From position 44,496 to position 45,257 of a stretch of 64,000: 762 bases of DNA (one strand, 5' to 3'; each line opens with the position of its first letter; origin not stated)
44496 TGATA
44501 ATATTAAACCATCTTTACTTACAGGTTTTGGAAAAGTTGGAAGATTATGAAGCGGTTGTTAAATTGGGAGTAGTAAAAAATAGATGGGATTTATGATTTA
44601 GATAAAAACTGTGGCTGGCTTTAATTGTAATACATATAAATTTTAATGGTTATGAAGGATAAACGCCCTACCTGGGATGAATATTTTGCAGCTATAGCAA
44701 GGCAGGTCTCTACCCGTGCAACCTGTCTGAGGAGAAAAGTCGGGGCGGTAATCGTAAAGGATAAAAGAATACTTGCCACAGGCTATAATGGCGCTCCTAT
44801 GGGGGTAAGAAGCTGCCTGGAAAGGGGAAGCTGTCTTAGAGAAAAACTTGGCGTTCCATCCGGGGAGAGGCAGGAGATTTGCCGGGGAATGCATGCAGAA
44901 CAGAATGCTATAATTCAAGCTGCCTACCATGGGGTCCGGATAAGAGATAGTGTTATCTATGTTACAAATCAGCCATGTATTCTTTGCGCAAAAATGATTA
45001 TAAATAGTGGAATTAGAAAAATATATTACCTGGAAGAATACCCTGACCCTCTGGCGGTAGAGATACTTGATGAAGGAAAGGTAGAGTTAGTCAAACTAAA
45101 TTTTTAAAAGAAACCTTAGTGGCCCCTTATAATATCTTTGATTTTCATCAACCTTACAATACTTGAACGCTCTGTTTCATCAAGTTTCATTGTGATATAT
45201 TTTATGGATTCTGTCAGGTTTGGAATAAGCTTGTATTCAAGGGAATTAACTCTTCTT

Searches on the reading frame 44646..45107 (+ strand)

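Call 43: search_protein_families(library=pfam, proteins=[window:44646-45107:+], max_evalue=0.001)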
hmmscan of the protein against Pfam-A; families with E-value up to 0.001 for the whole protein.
window:44646-45107:+ (153 aa): 3 families
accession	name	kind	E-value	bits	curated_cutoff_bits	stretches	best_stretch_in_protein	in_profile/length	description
PF00383.29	dCMP_cyt_deam_1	-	6.2e-26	90.7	25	1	9-129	2-101/102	Cytidine and deoxycytidylate deaminase zinc-binding region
PF14437.12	MafB19-deam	-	2.6e-22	79.7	27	1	10-135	3-106/142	MafB19-like deaminase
PF14439.12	Bd3614-deam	-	3.1e-06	27.6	38.5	1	82-138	35-98/113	Bd3614-like deaminase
